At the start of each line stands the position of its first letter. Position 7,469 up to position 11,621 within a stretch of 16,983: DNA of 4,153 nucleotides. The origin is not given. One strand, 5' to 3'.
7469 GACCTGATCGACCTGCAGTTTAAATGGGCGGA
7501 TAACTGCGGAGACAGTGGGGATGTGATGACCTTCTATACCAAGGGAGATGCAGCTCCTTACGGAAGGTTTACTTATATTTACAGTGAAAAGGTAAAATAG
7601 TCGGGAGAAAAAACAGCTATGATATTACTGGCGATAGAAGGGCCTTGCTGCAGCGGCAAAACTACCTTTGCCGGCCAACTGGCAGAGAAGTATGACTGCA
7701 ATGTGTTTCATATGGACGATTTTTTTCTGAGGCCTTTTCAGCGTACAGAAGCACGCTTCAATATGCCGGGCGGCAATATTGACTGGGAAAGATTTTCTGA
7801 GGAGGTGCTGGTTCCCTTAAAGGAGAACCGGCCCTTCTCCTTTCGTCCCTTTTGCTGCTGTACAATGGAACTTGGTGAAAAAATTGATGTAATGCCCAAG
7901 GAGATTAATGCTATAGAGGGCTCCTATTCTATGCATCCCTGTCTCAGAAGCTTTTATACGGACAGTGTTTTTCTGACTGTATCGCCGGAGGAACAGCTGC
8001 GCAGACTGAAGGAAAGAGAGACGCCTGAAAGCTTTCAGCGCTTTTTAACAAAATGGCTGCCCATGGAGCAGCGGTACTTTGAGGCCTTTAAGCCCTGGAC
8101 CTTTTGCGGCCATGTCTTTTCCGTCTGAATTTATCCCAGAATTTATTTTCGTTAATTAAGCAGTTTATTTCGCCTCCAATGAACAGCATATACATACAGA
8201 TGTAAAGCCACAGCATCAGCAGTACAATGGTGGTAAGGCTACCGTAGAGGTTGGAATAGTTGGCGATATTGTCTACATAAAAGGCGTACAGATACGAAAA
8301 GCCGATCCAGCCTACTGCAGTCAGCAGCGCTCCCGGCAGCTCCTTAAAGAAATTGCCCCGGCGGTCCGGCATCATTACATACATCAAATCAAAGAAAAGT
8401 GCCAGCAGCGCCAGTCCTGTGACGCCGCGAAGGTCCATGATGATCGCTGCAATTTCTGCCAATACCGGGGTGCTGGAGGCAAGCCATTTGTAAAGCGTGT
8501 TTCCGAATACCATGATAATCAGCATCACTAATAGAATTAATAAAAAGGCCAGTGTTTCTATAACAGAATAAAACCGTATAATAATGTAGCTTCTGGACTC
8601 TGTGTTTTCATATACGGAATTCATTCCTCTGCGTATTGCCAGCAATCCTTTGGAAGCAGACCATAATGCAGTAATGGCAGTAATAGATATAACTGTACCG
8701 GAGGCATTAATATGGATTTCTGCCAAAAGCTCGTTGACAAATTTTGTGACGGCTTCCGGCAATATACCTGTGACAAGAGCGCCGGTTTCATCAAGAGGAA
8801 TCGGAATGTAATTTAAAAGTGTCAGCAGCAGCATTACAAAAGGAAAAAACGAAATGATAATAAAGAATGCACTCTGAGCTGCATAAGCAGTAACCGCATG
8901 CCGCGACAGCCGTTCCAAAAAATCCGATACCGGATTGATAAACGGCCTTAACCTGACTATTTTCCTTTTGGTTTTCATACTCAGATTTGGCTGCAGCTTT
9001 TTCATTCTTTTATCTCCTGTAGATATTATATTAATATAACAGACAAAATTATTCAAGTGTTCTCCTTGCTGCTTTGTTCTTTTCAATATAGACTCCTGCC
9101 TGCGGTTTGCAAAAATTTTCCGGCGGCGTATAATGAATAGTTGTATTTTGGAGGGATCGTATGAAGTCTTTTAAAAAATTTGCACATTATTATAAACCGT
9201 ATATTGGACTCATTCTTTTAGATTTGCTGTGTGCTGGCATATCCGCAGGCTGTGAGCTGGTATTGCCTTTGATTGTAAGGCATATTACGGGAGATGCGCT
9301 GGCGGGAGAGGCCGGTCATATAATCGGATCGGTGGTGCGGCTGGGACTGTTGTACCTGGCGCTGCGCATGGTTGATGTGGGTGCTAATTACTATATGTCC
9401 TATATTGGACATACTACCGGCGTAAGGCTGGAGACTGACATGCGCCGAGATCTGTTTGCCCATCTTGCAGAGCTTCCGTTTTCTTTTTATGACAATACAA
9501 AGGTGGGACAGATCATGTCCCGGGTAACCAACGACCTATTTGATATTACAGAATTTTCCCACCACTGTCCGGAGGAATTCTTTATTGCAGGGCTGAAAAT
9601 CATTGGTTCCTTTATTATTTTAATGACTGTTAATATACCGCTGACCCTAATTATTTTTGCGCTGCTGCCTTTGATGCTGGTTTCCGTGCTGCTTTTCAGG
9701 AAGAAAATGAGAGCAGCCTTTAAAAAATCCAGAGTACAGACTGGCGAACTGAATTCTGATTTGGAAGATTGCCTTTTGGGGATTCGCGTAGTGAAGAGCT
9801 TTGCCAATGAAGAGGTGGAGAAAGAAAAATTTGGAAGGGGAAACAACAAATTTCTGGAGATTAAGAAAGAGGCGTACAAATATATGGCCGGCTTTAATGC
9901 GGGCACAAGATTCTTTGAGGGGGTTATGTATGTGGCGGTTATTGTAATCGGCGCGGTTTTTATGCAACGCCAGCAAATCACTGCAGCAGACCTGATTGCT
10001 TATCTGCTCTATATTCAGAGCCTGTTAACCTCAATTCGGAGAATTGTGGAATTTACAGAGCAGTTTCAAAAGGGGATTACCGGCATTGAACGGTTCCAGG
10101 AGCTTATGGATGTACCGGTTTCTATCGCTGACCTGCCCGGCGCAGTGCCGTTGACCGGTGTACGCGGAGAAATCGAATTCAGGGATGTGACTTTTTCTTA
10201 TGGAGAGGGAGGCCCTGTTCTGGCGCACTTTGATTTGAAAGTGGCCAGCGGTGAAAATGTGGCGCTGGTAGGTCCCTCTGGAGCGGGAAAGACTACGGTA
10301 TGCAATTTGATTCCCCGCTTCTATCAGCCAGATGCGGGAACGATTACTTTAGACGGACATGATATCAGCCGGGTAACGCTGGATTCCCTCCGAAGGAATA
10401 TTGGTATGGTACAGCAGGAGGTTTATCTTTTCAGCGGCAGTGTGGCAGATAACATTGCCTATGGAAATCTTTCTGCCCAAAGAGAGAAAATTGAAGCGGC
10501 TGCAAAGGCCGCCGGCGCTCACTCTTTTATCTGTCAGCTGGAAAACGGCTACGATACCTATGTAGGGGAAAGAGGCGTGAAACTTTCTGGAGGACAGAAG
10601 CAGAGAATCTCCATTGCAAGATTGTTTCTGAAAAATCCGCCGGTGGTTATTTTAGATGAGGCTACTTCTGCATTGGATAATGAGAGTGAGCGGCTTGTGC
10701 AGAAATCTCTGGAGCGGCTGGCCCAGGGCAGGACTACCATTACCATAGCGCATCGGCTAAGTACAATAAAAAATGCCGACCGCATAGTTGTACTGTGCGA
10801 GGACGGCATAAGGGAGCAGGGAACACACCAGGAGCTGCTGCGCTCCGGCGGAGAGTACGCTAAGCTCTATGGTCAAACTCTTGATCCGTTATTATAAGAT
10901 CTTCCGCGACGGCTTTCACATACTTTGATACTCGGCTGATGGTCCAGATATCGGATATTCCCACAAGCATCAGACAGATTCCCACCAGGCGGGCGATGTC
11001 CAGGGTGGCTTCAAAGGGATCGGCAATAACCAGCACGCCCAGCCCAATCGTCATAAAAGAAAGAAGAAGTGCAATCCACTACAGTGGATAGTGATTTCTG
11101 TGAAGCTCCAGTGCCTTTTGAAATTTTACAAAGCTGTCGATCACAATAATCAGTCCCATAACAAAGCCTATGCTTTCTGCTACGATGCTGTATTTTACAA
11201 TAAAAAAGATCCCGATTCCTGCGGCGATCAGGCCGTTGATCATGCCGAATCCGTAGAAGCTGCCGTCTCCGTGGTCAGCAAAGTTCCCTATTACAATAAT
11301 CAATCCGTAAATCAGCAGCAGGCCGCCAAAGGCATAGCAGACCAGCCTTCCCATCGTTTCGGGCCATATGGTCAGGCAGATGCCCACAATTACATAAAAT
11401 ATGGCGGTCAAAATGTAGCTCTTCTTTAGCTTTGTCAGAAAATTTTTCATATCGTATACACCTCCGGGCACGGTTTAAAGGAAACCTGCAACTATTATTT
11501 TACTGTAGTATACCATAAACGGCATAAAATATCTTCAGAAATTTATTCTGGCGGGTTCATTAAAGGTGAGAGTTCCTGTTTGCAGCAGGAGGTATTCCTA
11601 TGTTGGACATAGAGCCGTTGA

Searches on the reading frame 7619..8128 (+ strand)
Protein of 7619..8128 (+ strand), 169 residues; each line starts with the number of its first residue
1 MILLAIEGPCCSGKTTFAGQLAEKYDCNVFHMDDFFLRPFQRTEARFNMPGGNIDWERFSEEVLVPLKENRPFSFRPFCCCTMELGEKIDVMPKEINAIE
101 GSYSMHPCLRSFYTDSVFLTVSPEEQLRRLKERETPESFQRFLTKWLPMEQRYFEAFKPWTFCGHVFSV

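Call 4: search_protein_families(library=pfam, proteins=[window:7619-8128:+], max_evalue=0.01)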
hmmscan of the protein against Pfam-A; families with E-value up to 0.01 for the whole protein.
window:7619-8128:+ (169 aa): 7 families
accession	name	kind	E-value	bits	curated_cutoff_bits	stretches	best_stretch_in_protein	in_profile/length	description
PF13238.12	AAA_18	-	1.8e-07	32.1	29.4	1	5-31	2-27/128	AAA domain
PF01712.25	dNK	-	4.4e-05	23.8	27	0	4-31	1-28/203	Deoxynucleoside kinase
PF01202.28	SKI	-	8.9e-05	23.1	22.1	0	11-42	2-33/159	Shikimate kinase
PF13671.12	AAA_33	-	0.00031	21.5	27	0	3-40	1-38/143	AAA domain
PF13207.12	AAA_17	-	0.00056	20.6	27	0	8-38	2-32/136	AAA domain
PF02223.23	Thymidylate_kin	-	0.0012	19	27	0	117-158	122-164/185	Thymidylate kinase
PF02224.24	Cytidylate_kin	-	0.0065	16.7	26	0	5-35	2-32/211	Cytidylate kinase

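Call 5: search_protein_families(library=ncbifam, proteins=[window:7619-8128:+], max_evalue=0.01)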
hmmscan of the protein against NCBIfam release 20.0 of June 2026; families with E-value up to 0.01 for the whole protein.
window:7619-8128:+ (169 aa): 7 families
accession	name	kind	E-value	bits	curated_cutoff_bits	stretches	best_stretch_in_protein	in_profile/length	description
NF005115.0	PRK06547.1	equivalog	1.6e-09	37.4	173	1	2-158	16-161/172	hypothetical protein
NF005807.0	PRK07667.1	equivalog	3.9e-08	33.1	221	1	3-161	19-186/193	kinase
NF004861.0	PRK06217.1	equivalog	2.3e-07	30.4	203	1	4-39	4-39/183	hypothetical protein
NF005576.0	PRK07261.1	equivalog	2.3e-05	24.2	224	1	4-38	3-37/171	DNA topology modulation protein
NF005994.0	PRK08118.1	equivalog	0.00021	21.4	215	1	6-39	6-39/172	DNA topology modulation protein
TIGR00152.1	TIGR00152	equivalog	0.00095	19.1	65.55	0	4-35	2-33/188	dephospho-CoA kinase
TIGR00235.1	udk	equivalog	0.0035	17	220.3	1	2-133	7-146/207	uridine kinase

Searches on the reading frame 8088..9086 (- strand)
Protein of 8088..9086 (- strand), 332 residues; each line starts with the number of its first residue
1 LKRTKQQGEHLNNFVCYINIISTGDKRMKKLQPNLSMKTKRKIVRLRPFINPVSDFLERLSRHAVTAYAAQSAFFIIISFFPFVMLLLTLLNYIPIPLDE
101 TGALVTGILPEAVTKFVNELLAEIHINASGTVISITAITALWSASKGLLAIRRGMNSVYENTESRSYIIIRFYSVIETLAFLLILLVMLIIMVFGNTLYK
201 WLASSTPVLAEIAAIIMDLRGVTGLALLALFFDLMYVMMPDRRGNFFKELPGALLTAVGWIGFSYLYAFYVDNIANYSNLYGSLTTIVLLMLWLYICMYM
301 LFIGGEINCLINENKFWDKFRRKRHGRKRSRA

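Call 4: search_protein_families(library=pfam, proteins=[window:8088-9086:-], max_evalue=0.01)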
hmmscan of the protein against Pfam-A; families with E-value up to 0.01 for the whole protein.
window:8088-9086:- (332 aa): 1 family
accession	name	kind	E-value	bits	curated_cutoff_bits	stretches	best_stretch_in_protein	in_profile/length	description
PF03631.20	Virul_fac_BrkB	-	1.4e-54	186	33.7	1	62-313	2-257/259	Virulence factor BrkB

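Call 5: search_protein_families(library=ncbifam, proteins=[window:8088-9086:-], max_evalue=0.01)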
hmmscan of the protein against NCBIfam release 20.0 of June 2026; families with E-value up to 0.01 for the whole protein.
window:8088-9086:- (332 aa): 3 families
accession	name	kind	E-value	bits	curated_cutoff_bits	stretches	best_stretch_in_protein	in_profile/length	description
TIGR00765.1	yihY_not_rbn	subfamily_domain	1.4e-34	120.1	73.15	1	56-312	6-257/259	YihY family inner membrane protein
NF002457.0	PRK01637.1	equivalog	1e-20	74.1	307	1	42-325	9-288/295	virulence factor BrkB family protein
NF003256.0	PRK04214.1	equivalog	1.4e-13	50.6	500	1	57-311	24-273/412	ribonuclease BN/unknown domain fusion protein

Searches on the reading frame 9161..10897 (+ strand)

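Call 4: search_protein_families(library=pfam, proteins=[window:9161-10897:+], max_evalue=0.01)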
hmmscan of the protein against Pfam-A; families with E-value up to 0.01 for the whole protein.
window:9161-10897:+ (578 aa): 7 families
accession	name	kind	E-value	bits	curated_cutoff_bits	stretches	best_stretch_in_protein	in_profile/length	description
PF00664.28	ABC_membrane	-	1.2e-47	163.4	28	1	19-290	2-272/274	ABC transporter transmembrane region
PF00005.33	ABC_tran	-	2.2e-34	119.5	25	1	356-503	3-137/137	ABC transporter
PF02463.25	SMC_N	-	2.2e-08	34.3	40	1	394-545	110-211/220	RecF/RecN/SMC N terminal domain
PF13191.12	AAA_16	-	0.00011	23.2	32.6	1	356-522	15-161/167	AAA ATPase domain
PF13401.12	AAA_22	-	0.00019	22.2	27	1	366-414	7-58/130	AAA domain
PF00270.35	DEAD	-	0.0012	19.1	26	1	361-524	11-151/167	DEAD/DEAH box helicase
PF00004.35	AAA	-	0.0029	18.5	21.2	0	368-401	2-33/131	ATPase family associated with various cellular activities (AAA)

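Call 5: search_protein_families(library=ncbifam, proteins=[window:9161-10897:+], max_evalue=0.01)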
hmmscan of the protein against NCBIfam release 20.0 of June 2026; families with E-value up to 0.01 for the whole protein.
window:9161-10897:+ (578 aa): 189 families (the best 25 are shown)
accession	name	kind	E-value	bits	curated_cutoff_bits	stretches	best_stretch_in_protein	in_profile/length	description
TIGR02203.1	MsbA_lipidA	equivalog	6.5e-146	487.1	602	1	4-570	2-566/572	lipid A export permease/ATP-binding protein MsbA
TIGR02204.1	MsbA_rel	hypoth_equivalog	1e-134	450.3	780.4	1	4-569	6-571/576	ABC transporter, permease/ATP-binding protein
NF052233.1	CphA_assoc_ABC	equivalog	2.6e-130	436.1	880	1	6-571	174-741/766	cyanophycin metabolism-associated ABC transporter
TIGR00958.1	3a01208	subfamily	2.5e-126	422.7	874.6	1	87-569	229-710/711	antigen peptide transporter 2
NF045513.1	HepA_fam_ABC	equivalog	1.8e-119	399.9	725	1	58-569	94-605/610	heterocyst formation ABC transporter subunit HepA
NF008381.0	PRK11176.1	equivalog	9.5e-114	380.9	867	1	60-570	66-576/582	lipid A ABC transporter ATP-binding protein/permease MsbA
NF010178.0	PRK13657.1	equivalog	1.7e-111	373.5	733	1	50-570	52-567/588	glucan ABC transporter ATP-binding protein/ permease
TIGR01846.1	type_I_sec_HlyB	subfamily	2.1e-110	370.1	725.55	1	33-572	156-691/694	type I secretion system permease/ATPase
TIGR03375.1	type_I_sec_LssB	subfamily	6.1e-95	319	693.1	1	77-561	207-690/696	type I secretion system permease/ATPase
TIGR03796.1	NHLM_micro_ABC1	equivalog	9.9e-93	311.6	853.3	1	84-569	219-708/710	NHLP family bacteriocin export ABC transporter peptidase/permease/ATPase subunit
TIGR01192.1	chvA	subfamily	1.4e-89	301.3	585.4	1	120-570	120-567/585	glucan export ABC transporter ATP-binding protein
TIGR01193.1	bacteriocin_ABC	subfamily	4.4e-85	286.6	523.85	1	59-570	198-706/708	peptide cleavage/export ABC transporter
NF008055.0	PRK10789.1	equivalog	2.1e-82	277.5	845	1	7-570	11-568/590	SmdA family multidrug ABC transporter permease/ATP-binding protein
TIGR03797.1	NHLM_micro_ABC2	equivalog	1.8e-81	274.6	709.4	1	33-569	153-681/686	NHLP bacteriocin export ABC transporter permease/ATPase subunit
NF008056.1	PRK10790.1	equivalog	1.3e-79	268.3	746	1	3-571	10-573/584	SmdB family multidrug efflux ABC transporter permease/ATP-binding protein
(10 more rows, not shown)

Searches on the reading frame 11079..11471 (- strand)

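Call 72: search_protein_families(library=pfam, proteins=[window:11079-11471:-], max_evalue=0.1)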
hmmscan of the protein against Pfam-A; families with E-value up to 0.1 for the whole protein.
window:11079-11471:- (130 aa): 2 families
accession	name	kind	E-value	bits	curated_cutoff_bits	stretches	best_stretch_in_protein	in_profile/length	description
PF03729.18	DUF308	-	2.2e-08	34.7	25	1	21-92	1-73/73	Short repeat of unknown function (DUF308)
PF03839.21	Sec62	-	0.069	13.4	27.8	0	6-61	95-147/191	Translocation protein Sec62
